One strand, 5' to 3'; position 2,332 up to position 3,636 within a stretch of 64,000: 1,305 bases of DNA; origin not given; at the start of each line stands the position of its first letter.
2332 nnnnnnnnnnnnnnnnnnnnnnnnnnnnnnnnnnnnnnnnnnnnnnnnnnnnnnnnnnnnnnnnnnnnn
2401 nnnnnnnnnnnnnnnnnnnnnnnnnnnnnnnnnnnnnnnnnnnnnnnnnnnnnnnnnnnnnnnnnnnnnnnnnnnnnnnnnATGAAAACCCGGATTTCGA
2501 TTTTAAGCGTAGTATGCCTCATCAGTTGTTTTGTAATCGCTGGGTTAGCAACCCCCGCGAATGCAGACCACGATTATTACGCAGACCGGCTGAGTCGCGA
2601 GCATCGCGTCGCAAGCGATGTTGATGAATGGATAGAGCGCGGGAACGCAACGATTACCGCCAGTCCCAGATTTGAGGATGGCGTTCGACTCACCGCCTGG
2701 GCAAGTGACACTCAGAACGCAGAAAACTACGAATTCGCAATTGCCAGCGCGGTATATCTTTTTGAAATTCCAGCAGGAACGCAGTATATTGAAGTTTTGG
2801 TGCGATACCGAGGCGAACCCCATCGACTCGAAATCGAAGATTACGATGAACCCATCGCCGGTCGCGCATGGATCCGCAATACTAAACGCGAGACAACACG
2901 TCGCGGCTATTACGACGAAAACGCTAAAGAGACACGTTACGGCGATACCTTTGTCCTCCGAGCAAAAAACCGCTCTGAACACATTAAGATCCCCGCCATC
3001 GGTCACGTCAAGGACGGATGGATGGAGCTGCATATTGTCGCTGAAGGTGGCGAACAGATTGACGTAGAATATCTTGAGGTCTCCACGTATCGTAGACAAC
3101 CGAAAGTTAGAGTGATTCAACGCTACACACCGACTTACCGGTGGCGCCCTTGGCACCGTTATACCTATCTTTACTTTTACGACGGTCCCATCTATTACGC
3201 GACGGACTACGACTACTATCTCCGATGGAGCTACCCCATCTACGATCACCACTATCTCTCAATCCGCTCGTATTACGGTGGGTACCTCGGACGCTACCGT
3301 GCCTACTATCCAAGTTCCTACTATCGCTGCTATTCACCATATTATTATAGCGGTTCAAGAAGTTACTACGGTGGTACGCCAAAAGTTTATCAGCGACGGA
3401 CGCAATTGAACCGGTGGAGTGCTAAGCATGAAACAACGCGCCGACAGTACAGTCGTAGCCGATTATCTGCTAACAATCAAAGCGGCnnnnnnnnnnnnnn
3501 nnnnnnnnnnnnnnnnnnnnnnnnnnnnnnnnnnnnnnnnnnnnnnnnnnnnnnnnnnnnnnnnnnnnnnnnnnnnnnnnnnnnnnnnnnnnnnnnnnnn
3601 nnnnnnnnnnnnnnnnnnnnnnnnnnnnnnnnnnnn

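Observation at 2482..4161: Secreted protein with a Tyr-rich block and a eukaryote-like Ser/Arg-rich tail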

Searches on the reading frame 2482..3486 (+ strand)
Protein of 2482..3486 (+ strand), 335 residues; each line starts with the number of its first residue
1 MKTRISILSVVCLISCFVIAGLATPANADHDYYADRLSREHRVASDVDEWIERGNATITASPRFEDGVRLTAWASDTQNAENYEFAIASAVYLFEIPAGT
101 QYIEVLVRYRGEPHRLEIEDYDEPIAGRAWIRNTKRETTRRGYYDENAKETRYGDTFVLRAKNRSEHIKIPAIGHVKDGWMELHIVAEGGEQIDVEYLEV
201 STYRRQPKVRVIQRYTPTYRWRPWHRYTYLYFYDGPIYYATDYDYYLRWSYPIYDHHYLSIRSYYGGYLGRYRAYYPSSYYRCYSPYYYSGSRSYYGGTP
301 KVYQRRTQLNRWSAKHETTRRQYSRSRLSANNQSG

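Call 9: find_homologous_proteins(query=window:2482-3486:+, max_evalue=0.01)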
Query seq(335 aa) (335 aa): 317 proteins with E <= 0.01 among 1425 candidates; the best 120 are listed.
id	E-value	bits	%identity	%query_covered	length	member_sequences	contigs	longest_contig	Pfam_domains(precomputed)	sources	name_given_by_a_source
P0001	2.7e-226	768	100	100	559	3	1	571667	-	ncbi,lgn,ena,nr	ncbi:hypothetical protein C6499_20670 [Candidatus Poribacteria bacterium]|nr:MAG: hypothetical prote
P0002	9.2e-220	747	96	100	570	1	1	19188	-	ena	-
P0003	4.2e-218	742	96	100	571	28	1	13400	-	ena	-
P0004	6.4e-218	741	96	100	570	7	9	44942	-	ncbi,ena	-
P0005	6.2e-217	738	96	100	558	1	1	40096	-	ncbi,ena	-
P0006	8.3e-217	737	96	100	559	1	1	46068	-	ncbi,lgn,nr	ncbi:hypothetical protein J5I95_16425 [Candidatus Poribacteria bacterium]|nr:hypothetical protein [C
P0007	7.9e-216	734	95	100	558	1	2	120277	-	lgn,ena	-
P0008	2.0e-215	733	95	100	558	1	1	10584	-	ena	-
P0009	2.0e-215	733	95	100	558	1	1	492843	-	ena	-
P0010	1.1e-214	730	95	100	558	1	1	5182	-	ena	-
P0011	4.8e-213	725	94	100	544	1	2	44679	-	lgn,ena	-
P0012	1.8e-209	713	92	99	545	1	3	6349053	-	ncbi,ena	-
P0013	4.9e-208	708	92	99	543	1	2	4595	-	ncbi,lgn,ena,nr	ncbi:hypothetical protein F4Z99_16320 [Candidatus Poribacteria bacterium]|nr:hypothetical protein [C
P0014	4.9e-208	708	92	99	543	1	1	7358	-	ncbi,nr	ncbi:MAG: hypothetical protein OXI63_14665 [Candidatus Poribacteria bacterium]|nr:hypothetical prote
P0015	6.5e-208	708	91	99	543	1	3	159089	-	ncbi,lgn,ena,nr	ncbi:MAG: hypothetical protein OXH00_24700 [Candidatus Poribacteria bacterium]|nr:hypothetical prote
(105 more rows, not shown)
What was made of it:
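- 2482..4161 (+): Complete CDS, 559 aa plus stop. 100% identical to the NCBI hypothetical protein C6499_20670 of Candidatus Poribacteria (call 9)
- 317 close homologs were found (call 9).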

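Call 15: search_solved_structures(query=window:2569-3486:+, max_evalue=10)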
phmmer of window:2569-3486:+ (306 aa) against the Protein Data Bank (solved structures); distinct sequences matched with E-value up to 10: 0.

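Call 17: search_protein_representatives(protein=window:2569-3486:+)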
Query: 306 residues. Proteins with E-value up to 0.001 (for the whole library): 93; up to 1e-10: 79; up to 1e-30: 31. The best 93 are listed.
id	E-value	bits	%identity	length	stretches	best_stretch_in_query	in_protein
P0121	2.8e-113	395.1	65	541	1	1-301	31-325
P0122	1.7e-92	326.8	56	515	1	5-301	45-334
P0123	2.2e-91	323.2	53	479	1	3-299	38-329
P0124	7.8e-89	314.8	53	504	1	1-300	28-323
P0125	5.1e-85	302.2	54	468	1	1-295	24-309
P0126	1.2e-84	301.0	55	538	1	2-301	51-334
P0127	2.2e-76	273.8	51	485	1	3-302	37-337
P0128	2.4e-76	273.7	80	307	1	1-155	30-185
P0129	9.1e-69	248.8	88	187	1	166-306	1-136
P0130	8.3e-67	242.4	60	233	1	2-200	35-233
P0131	8.4e-65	235.8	45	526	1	3-302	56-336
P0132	1.2e-64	235.3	48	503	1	3-301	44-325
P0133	1.5e-60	221.8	45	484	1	3-299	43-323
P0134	1.8e-58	215.0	48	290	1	2-246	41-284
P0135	2.3e-58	214.7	44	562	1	2-297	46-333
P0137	4.5e-45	171.0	42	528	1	3-295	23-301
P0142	3.1e-37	145.2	37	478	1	13-286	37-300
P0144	1.9e-33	132.8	39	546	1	13-241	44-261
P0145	3.6e-33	131.9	40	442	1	11-259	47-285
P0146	8.3e-33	130.7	39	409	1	9-253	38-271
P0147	2.6e-32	129.1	38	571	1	9-247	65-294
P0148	3.3e-32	128.7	38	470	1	5-245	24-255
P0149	4.9e-32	128.1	37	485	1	7-298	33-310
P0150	4.3e-31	125.0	42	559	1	8-244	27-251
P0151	9.3e-31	123.9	34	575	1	13-283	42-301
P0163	5.9e-23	98.3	35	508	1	18-302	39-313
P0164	7.0e-23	98.1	34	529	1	9-268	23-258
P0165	5.7e-22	95.1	35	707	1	5-261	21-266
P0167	2.9e-21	92.7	35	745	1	7-248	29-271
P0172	2.0e-20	90.0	35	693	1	5-257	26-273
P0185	7.2e-18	81.6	35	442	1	12-239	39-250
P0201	2.1e-07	47.2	28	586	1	11-271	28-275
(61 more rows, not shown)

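Call 25: find_related_loci(query=A3, collection=genome_contigs, flank=10000)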
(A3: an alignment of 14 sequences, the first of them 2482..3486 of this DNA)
Query A3 (335 aa) in genome_contigs; peptide patterns used: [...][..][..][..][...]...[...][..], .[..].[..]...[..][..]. (x = any residue, [..] = any of these).
304 stretches matched a pattern; 160 encode a relative of the query (tblastn E <= 1e-3); the best 80 are kept; 80 distinct loci.
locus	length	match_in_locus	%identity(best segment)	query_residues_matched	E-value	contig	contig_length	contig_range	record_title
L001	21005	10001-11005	96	1-335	0e+0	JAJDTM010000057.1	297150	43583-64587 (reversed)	MAG: Candidatus Poribacteria bacterium isolate jk18x1bzbins.25 k141_1372348, whole genome shotgun sequence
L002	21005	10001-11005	96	1-335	0e+0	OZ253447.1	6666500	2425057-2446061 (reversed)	MAG: Candidatus Poribacteria bacterium isolate c3a381aa-0ed9-4b9f-99fb-31763fcdc289 genome assembly, chromosome: 1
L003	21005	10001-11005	96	1-335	0e+0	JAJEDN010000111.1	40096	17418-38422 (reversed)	MAG: Candidatus Poribacteria bacterium isolate p16x33bins.23 k141_766380, whole genome shotgun sequence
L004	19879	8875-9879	96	1-335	0e+0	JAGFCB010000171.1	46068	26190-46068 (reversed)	MAG: Candidatus Poribacteria bacterium isolate SB0101 contig_9778, whole genome shotgun sequence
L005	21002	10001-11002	92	1-335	0e+0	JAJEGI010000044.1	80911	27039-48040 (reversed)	MAG: Candidatus Poribacteria bacterium isolate p16x44bins.54 k141_597698, whole genome shotgun sequence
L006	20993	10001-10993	90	1-333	0e+0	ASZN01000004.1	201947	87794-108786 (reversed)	Candidatus Poribacteria bacterium WGA-3G POR3G_contig_3.4_C, whole genome shotgun sequence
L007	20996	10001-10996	88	1-333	0e+0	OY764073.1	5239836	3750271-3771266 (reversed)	MAG: Candidatus Poribacteria bacterium isolate c0dbee2e-4153-42cb-9392-5991059e4d04 genome assembly, chromosome: 1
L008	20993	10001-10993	91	1-333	0e+0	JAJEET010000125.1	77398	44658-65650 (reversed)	MAG: Candidatus Poribacteria bacterium isolate p16x34bins.5 k141_29737, whole genome shotgun sequence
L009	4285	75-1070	92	1-333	0e+0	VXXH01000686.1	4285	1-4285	MAG: Candidatus Poribacteria bacterium isolate SB0668_bin_37 NODE_9003_length_4285_cov_6.581324, whole genome shotgun se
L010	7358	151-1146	92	1-333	0e+0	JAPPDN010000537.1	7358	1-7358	MAG: Candidatus Poribacteria bacterium isolate IRC4_bin_27 NODE_4746_length_7358_cov_5.5254, whole genome shotgun sequen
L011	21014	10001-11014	88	1-334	0e+0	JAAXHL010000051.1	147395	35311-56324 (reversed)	MAG: Candidatus Poribacteria bacterium isolate Plut_88888 unfiltered_Plut_88888_genomic_contig_101773, whole genome shot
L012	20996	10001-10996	90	1-333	0e+0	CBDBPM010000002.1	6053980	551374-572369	MAG: Candidatus Poribacteria bacterium isolate 2ce76e30-9b7a-4682-b141-86baa08e5e2a genome assembly, contig: contig_2, w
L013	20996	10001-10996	90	1-333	0e+0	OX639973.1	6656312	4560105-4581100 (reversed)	MAG: uncultured Poribacteria bacterium isolate a51c2dcd-0bc8-4832-ac43-f95c9d639ad7 genome assembly, chromosome: 1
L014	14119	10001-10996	90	1-333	0e+0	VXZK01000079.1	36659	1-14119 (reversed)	MAG: Candidatus Poribacteria bacterium isolate SB0670_bin_33 NODE_615_length_36659_cov_17.535515, whole genome shotgun s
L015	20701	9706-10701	91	1-333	0e+0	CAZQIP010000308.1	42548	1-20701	MAG TPA_asm: uncultured bacterium isolate SRP338948_co1_32 genome assembly, contig: k141_447740, whole genome shotgun se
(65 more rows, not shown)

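Call 30: find_homologous_proteins(query=A4, max_evalue=0.001)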
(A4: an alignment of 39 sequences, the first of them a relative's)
Query A4 (39 sequences) (697 aa, profile of the alignment): 20 proteins with E <= 0.001 among 8000 candidates.
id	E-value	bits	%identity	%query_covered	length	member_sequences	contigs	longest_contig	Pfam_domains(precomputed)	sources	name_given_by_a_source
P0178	2.0e-175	603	50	53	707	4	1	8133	-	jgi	-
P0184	9.7e-172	591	47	55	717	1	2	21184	-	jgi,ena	-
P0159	1.9e-170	587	100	100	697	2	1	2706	PF09051.15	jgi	-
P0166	1.9e-167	577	51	53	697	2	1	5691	-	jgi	-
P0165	1.2e-163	565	43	53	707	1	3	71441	-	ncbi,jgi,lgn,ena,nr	ncbi:MAG TPA: hypothetical protein VNE39_24465 [Planctomycetota bacterium]|nr:hypothetical protein [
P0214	1.6e-163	564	41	90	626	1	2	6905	-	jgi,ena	-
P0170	3.3e-163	563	46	50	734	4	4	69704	-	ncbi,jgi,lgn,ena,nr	ncbi:MAG TPA: hypothetical protein P5532_04145 [Planctomycetota bacterium]|nr:hypothetical protein [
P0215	1.4e-162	561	45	53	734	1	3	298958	-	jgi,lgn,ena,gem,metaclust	metaclust:\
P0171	4.2e-161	556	47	92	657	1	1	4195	-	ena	-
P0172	2.1e-159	551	46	57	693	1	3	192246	-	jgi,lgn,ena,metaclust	metaclust:\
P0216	9.7e-159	548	42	56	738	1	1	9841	-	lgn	-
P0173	1.3e-158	548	47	50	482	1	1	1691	-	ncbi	-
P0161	3.5e-157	543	53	57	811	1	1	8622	-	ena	-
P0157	2.5e-156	540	54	57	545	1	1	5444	-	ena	-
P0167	1.7e-151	524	38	67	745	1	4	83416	-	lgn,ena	-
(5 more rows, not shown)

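Call 31: find_encoding_contigs(protein=P0215, flank=10000, max_places=2)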
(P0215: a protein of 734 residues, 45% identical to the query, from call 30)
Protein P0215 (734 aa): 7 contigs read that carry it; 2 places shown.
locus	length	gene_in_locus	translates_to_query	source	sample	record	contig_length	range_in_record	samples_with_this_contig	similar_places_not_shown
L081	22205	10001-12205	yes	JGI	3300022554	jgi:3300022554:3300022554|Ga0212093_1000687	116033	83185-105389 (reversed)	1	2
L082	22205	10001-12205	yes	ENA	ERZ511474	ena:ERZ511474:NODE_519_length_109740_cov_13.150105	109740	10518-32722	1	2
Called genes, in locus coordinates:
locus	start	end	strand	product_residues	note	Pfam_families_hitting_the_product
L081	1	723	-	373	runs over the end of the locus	PF00364:Biotin_lipoyl, PF02817:E3_binding, PF00198:2-oxoacid_dh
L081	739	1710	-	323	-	PF02779:Transket_pyr, PF02780:Transketolase_C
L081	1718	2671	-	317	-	PF00676:E1_dh, PF02775:TPP_enzyme_C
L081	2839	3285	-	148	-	-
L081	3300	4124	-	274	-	PF10418:DHODB_Fe-S_bind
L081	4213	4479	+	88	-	-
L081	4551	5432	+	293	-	PF00348:polyprenyl_synt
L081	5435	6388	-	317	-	PF04055:Radical_SAM, PF06463:Mob_synth_C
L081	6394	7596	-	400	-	PF03453:MoeA_N, PF00994:MoCF_biosynth, PF03454:MoeA_C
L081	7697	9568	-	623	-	PF02730:AFOR_N, PF01314:AFOR_C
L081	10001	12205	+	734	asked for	-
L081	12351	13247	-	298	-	PF06283:ThuA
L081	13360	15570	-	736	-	-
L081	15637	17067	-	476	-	PF00884:Sulfatase, PF01663:Phosphodiest (faint), PF16347:SGSH_C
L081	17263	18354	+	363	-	PF02615:Ldh_2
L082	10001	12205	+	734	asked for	-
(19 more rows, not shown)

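Call 32: find_encoding_contigs(protein=P0172, flank=10000, max_places=2)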
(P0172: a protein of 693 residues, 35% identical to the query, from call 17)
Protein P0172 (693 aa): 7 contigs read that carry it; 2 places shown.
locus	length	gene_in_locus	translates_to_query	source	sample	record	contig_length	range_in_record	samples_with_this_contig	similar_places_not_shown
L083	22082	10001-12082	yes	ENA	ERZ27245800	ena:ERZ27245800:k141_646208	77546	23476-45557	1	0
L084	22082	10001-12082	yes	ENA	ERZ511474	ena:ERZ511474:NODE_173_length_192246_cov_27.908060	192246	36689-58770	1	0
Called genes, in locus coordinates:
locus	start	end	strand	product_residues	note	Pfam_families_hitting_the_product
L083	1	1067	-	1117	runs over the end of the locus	PF07090:GATase1_like (faint)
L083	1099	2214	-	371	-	PF00364:Biotin_lipoyl, PF02817:E3_binding, PF00198:2-oxoacid_dh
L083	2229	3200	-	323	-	PF02779:Transket_pyr, PF02780:Transketolase_C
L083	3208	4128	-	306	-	PF00676:E1_dh, PF02775:TPP_enzyme_C (weak)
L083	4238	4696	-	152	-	PF02985:HEAT (faint), PF13646:HEAT_2 (weak)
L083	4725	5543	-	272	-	PF10418:DHODB_Fe-S_bind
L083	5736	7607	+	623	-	PF02730:AFOR_N, PF01314:AFOR_C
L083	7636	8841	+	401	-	PF03453:MoeA_N, PF00994:MoCF_biosynth, PF03454:MoeA_C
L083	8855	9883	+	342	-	PF04055:Radical_SAM, PF06463:Mob_synth_C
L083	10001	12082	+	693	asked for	-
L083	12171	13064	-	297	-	PF06283:ThuA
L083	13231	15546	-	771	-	PF08309:LVIVD (faint)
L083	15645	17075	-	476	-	PF00884:Sulfatase, PF01663:Phosphodiest (weak), PF16347:SGSH_C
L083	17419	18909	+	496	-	-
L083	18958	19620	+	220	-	PF00657:Lipase_GDSL, PF13472:Lipase_GDSL_2, PF17182:OSK (weak)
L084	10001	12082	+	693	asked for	-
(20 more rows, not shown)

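Call 33: find_encoding_contigs(protein=P0165, flank=10000, max_places=2)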
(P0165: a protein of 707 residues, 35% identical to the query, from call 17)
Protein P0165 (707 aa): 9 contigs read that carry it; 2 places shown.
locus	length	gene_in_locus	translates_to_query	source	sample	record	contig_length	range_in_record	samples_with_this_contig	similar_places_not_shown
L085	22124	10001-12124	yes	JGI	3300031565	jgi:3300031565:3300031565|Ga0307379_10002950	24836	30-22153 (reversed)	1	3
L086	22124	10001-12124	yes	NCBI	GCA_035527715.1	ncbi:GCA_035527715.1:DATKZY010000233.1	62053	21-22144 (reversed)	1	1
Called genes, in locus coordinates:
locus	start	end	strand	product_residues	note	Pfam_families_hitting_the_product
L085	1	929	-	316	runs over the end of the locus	PF00676:E1_dh, PF02775:TPP_enzyme_C (weak)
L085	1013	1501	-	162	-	PF02985:HEAT (faint)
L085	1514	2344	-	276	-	PF10418:DHODB_Fe-S_bind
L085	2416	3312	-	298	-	PF04055:Radical_SAM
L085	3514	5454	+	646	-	PF00722:Glyco_hydro_16, PF03935:SKN1_KRE6_Sbg1 (faint)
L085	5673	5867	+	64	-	-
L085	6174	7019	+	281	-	-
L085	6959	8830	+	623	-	PF02730:AFOR_N, PF01314:AFOR_C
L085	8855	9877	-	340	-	PF00348:polyprenyl_synt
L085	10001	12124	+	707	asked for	-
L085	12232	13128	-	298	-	PF06283:ThuA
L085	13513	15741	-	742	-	PF08309:LVIVD (faint)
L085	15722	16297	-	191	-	PF13302:Acetyltransf_3, PF00583:Acetyltransf_1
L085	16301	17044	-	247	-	PF02353:CMAS, PF01209:Ubie_methyltran, PF05175:MTS (weak), PF13489:Methyltransf_23, PF13847:Methyltransf_31, PF08241:Methyltransf_11, PF08242:Methyltransf_12, PF13649:Methyltransf_25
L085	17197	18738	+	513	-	PF17159:MASE3, PF00512:HisKA, PF02518:HATPase_c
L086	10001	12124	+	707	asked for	-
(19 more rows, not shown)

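Call 34: predict_structure(alignment_id=A2)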
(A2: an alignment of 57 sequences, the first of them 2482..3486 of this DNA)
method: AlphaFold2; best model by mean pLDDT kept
length: 335 residues; sequences in the alignment: 57
mean_pLDDT: 85.5   pTM: 0.83
mean pLDDT of the five models: 85.5, 84.3, 83.9, 83.0, 82.1
residues with pLDDT >= 90: 195; 70-90: 86; 50-70: 42; < 50: 12
segments of 3 or more residues with pLDDT < 50: 288-297
pLDDT, mean of each block of 10 residues (from residue 1): 76 92 62 85 95 95 97 86 93 97 98 78 93 93 74 96 97 97 96 98 95 81 85 95 94 79 90 81 57 47 69 90 79 54
secondary structure, 60 per line:
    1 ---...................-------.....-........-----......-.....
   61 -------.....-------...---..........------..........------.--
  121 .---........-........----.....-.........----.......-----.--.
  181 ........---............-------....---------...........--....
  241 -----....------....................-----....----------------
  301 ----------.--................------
elements in order: H4-22 H30-34 E36-43 E49-54 E56-60 E68-72 E86-95 E102-111 E125-132 H134-141 H146-150 E152-160 E165-171 E180-188 E192-203 E211-214 H224-232 E237-240 E246-249 H256-275 E281-284 H314-329
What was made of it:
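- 2584..3123 (+): Beta jelly-roll (CBM-like) domain, aa 35-214. AF2 pLDDT is mostly 85-98 (call 34).
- On RhoGEF (COG5422 / DH domain): The predicted fold is beta-sandwich (call 34).
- AF2 gives pLDDT 85.5 and pTM 0.83 for aa 1-335 (call 34).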

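Call 37: fold_search(model_id=the predicted structure, library=pdb)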
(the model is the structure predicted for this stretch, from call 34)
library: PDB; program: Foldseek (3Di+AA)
matches with E <= 10: 1595; with E <= 0.001: 25
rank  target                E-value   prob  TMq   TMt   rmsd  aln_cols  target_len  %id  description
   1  4qpw_A                7.5e-05  1.00  0.25  0.51  10.1       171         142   13  BiXyn10A CBM1 with Xylohexaose Bound (released 2014-08-13)
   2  3nru_D                7.9e-05  1.00  0.28  0.51   7.0       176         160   12  Ligand binding domain of EPHA7 (released 2010-12-08)
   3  2xom_A                1.1e-04  1.00  0.26  0.51   5.2       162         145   10  Atomic resolution structure of TmCBM61 in complex with beta-1,4- galactotriose (released 2010-09-08)
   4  3nru_L                1.5e-04  1.00  0.27  0.51   6.3       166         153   10  Ligand binding domain of EPHA7 (released 2010-12-08)
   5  3nru_F                2.0e-04  1.00  0.29  0.54   6.7       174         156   11  Ligand binding domain of EPHA7 (released 2010-12-08)
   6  9no3_A                2.2e-04  0.98  0.20  0.15  14.6       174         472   12  The bifunctional arabinofuranosidase/xylosidase from metagenome of Pseudacanthotermes militaris. (released 2025-10-08)
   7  3nru_A                2.8e-04  1.00  0.27  0.50   7.5       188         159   11  Ligand binding domain of EPHA7 (released 2010-12-08)
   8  3nru_I                3.0e-04  1.00  0.27  0.49   7.2       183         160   10  Ligand binding domain of EPHA7 (released 2010-12-08)
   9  2xon_L                3.1e-04  1.00  0.25  0.50   5.8       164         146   10  Structure of TmCBM61 in complex with beta-1,4-galactotriose at 1.4 A resolution (released 2010-09-08)
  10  3nru_K                3.7e-04  1.00  0.28  0.50   7.4       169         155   12  Ligand binding domain of EPHA7 (released 2010-12-08)
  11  5by3                  3.9e-04  1.00  0.26  0.13   5.9       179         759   11  A novel family GH115 4-O-Methyl-alpha-glucuronidase, BtGH115A, with specificity for decorated arabinogalactans (released 2015-07-22)
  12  3nru_B                3.9e-04  1.00  0.26  0.46   7.8       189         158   12  Ligand binding domain of EPHA7 (released 2010-12-08)
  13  4w8j                  4.7e-04  1.00  0.23  0.09   5.7       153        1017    9  Structure of the full-length insecticidal protein Cry1Ac reveals intriguing details of toxin packaging into in vivo form (released 2014-09-17)
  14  3nru_H                5.0e-04  1.00  0.27  0.49   7.2       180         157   11  Ligand binding domain of EPHA7 (released 2010-12-08)
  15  1ioa_A                5.9e-04  0.99  0.28  0.37   7.8       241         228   13  ARCELIN-5, A LECTIN-LIKE DEFENSE PROTEIN FROM PHASEOLUS VULGARIS (released 1996-12-23)
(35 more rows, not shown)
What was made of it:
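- On Eukaryotic SR proteins: The N-terminal fold is a beta jelly roll (calls 34, 37).
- On Carbohydrate-binding modules (CAZy CBM families): Foldseek against PDB: CBM6, 61, 15, 11, 27 and 86 are among the top hits, at E from 7.5e-5 to 1.5e-3 (call 37).
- Closest known: Carbohydrate-binding modules with a beta jelly-roll fold. Same: The fold of aa 35-214 matches (Foldseek E of about 1e-4, probability 1.0, target-normalised TM-score 0.5-0.6; call 37).
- The Foldseek top hits are carbohydrate-binding modules and related jelly rolls (call 37).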
